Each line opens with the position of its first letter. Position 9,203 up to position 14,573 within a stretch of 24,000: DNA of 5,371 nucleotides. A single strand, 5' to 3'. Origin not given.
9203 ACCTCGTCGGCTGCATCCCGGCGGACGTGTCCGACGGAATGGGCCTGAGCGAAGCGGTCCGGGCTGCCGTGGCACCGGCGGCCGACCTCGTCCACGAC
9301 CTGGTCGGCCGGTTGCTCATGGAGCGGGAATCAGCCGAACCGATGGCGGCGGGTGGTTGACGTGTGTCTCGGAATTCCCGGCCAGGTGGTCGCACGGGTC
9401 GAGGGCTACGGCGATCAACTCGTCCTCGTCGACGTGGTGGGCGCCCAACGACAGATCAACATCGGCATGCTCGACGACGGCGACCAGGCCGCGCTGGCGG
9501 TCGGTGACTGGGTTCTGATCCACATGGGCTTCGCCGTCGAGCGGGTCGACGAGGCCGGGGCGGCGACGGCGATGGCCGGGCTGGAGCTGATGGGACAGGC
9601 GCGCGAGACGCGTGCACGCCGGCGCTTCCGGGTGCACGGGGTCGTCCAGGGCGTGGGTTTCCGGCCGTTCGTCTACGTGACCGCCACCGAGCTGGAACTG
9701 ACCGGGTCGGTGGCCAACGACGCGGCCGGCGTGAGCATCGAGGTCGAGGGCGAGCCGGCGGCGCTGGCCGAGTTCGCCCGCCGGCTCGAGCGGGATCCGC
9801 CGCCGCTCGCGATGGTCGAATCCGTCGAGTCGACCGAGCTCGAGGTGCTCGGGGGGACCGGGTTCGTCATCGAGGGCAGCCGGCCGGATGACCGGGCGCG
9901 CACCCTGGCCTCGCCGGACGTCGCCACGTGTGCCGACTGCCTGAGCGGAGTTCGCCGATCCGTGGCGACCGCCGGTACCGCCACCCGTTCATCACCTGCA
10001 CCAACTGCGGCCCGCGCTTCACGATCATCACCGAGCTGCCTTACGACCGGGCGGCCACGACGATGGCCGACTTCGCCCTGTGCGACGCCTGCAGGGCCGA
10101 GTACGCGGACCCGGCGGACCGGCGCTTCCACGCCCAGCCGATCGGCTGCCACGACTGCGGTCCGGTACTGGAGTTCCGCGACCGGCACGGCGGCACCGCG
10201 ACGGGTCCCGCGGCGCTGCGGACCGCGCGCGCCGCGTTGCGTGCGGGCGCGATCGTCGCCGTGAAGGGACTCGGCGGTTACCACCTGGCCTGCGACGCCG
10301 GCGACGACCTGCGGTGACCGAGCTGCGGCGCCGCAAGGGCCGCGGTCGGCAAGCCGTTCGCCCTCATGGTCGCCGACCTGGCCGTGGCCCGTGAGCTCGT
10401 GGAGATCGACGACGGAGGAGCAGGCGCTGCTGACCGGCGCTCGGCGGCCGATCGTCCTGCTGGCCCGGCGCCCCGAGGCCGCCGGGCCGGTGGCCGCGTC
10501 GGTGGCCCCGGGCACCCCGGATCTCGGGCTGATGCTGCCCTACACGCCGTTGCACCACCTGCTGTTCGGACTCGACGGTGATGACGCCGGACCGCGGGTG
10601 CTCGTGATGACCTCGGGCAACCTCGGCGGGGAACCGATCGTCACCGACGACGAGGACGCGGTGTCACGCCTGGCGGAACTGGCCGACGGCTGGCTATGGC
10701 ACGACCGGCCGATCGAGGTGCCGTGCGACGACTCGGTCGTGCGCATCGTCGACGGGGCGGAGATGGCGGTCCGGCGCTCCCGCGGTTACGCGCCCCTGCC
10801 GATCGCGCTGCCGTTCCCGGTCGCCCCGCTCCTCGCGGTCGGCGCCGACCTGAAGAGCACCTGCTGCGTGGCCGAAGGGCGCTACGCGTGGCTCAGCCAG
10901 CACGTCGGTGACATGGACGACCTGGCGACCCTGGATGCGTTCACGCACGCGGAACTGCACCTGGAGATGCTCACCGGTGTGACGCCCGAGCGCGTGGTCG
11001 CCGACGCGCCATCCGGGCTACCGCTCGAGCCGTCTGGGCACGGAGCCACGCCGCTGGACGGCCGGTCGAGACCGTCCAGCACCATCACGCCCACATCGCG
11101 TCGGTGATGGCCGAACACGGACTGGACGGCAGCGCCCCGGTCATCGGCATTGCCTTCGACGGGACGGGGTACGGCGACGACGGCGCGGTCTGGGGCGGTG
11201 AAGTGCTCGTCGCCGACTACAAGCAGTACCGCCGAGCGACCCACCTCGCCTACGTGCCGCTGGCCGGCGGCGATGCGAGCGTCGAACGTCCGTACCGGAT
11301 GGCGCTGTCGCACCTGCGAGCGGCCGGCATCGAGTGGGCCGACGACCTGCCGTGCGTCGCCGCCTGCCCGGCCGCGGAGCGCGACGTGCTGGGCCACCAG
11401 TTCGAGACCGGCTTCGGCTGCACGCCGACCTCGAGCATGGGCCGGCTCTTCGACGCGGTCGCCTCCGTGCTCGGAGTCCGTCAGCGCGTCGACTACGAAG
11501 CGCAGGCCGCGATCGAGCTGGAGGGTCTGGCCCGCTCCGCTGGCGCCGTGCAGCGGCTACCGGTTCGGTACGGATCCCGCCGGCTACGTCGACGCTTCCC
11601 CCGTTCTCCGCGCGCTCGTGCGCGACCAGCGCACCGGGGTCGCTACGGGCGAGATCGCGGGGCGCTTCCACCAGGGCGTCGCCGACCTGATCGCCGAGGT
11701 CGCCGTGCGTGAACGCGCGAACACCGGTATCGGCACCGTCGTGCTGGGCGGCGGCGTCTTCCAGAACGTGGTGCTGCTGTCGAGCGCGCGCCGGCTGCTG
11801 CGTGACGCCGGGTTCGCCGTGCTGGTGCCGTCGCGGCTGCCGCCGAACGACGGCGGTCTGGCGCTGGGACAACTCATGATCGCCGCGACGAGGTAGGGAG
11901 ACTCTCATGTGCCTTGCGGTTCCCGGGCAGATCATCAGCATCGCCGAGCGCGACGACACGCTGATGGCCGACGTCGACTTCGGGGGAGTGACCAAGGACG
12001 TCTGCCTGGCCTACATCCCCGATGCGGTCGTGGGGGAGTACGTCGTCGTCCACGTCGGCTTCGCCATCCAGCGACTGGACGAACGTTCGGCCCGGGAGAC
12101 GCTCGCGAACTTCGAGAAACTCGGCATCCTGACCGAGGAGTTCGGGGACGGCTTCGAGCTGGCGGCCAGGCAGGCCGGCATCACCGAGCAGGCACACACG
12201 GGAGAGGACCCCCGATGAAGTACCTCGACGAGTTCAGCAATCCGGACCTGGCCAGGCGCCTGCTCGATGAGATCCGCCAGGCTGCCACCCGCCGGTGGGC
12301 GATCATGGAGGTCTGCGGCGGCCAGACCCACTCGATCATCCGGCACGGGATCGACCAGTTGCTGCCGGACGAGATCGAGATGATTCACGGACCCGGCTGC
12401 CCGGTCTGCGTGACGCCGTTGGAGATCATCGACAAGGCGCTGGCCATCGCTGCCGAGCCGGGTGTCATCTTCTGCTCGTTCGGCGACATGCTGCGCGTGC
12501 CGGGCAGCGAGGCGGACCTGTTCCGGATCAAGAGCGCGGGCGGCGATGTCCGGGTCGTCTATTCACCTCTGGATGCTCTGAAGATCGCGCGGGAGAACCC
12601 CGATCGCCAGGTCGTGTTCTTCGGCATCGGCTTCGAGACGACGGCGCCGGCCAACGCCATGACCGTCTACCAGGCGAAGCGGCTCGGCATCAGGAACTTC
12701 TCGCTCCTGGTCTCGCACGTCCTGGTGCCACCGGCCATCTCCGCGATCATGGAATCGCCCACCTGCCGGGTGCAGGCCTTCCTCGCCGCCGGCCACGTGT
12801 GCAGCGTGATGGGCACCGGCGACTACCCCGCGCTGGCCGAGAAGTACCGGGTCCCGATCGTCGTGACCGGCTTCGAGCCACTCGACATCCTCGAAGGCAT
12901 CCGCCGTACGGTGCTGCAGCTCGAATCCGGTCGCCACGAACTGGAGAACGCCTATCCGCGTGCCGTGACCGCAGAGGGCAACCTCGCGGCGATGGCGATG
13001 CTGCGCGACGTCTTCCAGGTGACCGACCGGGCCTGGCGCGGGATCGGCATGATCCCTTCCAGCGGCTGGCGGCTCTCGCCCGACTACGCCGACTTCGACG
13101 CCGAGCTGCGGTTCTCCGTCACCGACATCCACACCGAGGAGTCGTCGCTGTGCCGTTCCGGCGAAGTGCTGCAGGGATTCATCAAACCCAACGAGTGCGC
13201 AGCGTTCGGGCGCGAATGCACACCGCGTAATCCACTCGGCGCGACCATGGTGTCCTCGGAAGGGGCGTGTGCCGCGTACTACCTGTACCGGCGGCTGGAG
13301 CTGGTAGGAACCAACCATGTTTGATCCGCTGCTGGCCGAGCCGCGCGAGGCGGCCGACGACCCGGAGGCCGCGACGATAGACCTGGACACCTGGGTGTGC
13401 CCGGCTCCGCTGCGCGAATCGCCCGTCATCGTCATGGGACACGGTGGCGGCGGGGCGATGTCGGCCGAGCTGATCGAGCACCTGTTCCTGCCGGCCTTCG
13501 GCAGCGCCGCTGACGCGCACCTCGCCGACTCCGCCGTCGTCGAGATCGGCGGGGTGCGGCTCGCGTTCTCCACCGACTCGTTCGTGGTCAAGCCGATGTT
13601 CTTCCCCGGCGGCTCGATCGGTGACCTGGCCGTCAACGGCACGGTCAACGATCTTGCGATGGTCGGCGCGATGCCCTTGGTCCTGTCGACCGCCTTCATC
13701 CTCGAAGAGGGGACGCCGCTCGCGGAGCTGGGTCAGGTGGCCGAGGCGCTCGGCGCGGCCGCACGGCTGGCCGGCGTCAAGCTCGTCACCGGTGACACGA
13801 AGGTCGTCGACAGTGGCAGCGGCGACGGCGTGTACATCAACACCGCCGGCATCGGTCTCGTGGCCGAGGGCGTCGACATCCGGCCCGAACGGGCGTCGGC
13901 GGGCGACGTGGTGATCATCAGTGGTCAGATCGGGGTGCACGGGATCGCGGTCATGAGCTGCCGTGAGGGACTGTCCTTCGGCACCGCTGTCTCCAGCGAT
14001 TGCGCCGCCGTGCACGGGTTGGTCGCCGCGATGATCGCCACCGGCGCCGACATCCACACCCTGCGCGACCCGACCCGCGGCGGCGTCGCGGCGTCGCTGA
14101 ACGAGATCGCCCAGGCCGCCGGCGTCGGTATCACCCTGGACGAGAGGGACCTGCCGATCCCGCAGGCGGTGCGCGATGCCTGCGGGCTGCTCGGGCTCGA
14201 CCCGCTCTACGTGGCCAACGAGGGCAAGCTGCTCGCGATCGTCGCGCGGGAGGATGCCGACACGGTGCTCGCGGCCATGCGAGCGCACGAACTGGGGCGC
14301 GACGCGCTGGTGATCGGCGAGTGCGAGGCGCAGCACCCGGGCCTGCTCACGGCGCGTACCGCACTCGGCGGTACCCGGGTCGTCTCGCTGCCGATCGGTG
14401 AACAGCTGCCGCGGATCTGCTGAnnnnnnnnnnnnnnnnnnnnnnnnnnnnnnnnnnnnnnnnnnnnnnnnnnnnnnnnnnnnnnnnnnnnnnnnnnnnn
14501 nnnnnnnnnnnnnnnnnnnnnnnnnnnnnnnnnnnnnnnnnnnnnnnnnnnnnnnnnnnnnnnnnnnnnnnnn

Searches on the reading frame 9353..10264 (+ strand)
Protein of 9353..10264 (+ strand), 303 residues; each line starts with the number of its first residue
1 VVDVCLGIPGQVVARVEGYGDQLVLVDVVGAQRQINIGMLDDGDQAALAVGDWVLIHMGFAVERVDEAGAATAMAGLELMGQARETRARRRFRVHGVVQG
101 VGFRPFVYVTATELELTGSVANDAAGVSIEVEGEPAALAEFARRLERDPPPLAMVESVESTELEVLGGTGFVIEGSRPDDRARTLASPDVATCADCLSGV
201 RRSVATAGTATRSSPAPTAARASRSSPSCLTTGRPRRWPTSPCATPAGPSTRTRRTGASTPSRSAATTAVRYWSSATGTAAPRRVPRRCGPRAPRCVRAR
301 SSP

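Call 15: search_protein_families(library=pfam, proteins=[window:9353-10264:+], max_evalue=0.00001)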
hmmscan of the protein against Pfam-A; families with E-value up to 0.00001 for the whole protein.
window:9353-10264:+ (303 aa): 2 families
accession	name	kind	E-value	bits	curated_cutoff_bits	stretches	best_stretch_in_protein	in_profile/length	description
PF00708.24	Acylphosphatase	-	5.9e-22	78.2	22.5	1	91-173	2-85/85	Acylphosphatase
PF01455.23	HupF_HypC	-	2.4e-16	60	28.5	1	5-75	2-63/65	HupF/HypC family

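Call 72: search_protein_families(library=pfam, proteins=[window:9353-10261:+], max_evalue=0.001)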
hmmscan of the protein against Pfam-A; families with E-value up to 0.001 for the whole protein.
window:9353-10261:+ (303 aa): 2 families
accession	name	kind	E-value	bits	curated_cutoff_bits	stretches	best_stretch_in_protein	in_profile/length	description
PF00708.24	Acylphosphatase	-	5.9e-22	78.2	22.5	1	91-173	2-85/85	Acylphosphatase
PF01455.23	HupF_HypC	-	2.4e-16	60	28.5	1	5-75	2-63/65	HupF/HypC family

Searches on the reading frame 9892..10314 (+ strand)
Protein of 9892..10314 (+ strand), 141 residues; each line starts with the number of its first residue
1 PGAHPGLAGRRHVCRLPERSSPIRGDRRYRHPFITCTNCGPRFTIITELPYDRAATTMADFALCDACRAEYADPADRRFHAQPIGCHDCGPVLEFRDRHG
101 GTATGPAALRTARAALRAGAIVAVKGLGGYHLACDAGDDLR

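Call 72: search_protein_families(library=pfam, proteins=[window:9892-10314:+], max_evalue=0.001)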
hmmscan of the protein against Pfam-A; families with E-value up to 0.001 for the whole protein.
window:9892-10314:+ (141 aa): 2 families
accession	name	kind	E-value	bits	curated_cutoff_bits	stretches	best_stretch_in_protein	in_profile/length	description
PF07503.17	zf-HYPF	-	5.9e-26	90.4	23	2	63-93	1-31/34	HypF finger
PF01300.24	Sua5_yciO_yrdC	-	9.8e-05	22.3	25.1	1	115-138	2-25/178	Telomere recombination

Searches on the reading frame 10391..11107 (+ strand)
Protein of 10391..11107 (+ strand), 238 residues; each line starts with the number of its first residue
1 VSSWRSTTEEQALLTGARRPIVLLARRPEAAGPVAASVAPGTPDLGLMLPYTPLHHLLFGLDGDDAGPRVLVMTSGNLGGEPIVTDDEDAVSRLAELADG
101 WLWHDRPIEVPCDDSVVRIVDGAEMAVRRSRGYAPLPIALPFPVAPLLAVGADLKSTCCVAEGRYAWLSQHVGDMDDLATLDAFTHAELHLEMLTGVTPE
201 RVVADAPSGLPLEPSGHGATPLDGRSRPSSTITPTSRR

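Call 15: search_protein_families(library=pfam, proteins=[window:10391-11107:+], max_evalue=0.00001)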
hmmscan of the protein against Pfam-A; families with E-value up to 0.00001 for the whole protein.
window:10391-11107:+ (238 aa): 2 families
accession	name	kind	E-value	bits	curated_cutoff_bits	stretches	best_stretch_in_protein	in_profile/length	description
PF01300.24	Sua5_yciO_yrdC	-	3.5e-18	66.1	25.1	1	9-129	61-177/178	Telomere recombination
PF17788.7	HypF_C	-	1.4e-14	55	23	1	145-206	4-65/99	HypF Kae1-like domain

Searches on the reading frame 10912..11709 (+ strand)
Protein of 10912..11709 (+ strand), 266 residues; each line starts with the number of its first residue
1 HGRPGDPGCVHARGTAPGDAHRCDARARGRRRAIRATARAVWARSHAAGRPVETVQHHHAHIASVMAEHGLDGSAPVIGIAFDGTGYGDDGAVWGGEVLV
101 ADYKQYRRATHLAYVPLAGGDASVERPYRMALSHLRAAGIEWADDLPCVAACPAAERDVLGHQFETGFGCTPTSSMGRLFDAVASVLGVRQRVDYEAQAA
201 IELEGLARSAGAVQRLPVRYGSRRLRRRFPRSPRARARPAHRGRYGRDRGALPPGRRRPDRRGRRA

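Call 72: search_protein_families(library=pfam, proteins=[window:10912-11709:+], max_evalue=0.001)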
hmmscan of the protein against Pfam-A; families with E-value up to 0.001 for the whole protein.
window:10912-11709:+ (266 aa): 2 families
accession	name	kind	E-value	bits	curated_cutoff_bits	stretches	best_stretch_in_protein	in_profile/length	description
PF22521.2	HypF_C_2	-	2.1e-48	165.7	27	1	79-221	1-141/241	Carbamoyltransferase, Kae1-like Domain, second subdomain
PF17788.7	HypF_C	-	2.2e-05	25.5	23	1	42-68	74-99/99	HypF Kae1-like domain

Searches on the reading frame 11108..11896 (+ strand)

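Call 72: search_protein_families(library=pfam, proteins=[window:11108-11896:+], max_evalue=0.001)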
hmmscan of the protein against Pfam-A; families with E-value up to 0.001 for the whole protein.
window:11108-11896:+ (262 aa): 1 family
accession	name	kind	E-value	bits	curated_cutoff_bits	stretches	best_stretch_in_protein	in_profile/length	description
PF22521.2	HypF_C_2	-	5.9e-27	95.4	27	1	156-255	141-241/241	Carbamoyltransferase, Kae1-like Domain, second subdomain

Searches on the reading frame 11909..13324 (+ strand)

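Call 15: search_protein_families(library=pfam, proteins=[window:11909-13324:+], max_evalue=0.00001)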
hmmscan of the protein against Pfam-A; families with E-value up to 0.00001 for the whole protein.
window:11909-13324:+ (471 aa): 1 family
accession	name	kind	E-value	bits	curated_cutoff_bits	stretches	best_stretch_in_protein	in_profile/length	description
PF01924.21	HypD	-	2.1e-152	507.7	25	1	114-461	2-351/351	Hydrogenase formation hypA family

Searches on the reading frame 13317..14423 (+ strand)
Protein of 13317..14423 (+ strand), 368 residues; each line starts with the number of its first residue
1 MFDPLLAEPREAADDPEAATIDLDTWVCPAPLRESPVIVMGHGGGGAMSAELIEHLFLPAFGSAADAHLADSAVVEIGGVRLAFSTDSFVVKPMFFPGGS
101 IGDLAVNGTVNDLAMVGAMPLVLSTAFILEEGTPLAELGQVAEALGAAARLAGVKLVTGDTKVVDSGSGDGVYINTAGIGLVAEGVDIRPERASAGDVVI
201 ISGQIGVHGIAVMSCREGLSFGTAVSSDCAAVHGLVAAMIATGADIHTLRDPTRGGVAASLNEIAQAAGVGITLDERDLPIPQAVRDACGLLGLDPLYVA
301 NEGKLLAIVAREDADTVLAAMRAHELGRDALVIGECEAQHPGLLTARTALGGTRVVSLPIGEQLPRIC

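Call 15: search_protein_families(library=pfam, proteins=[window:13317-14423:+], max_evalue=0.00001)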
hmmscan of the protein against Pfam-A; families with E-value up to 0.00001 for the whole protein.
window:13317-14423:+ (368 aa): 2 families
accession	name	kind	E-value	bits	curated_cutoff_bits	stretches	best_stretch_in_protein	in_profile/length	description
PF02769.27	AIRS_C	-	1.5e-26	93.8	23.1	1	195-339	2-148/156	AIR synthase related protein, C-terminal domain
PF00586.29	AIRS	-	6.5e-20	72.1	24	1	71-182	3-112/112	AIR synthase related protein, N-terminal domain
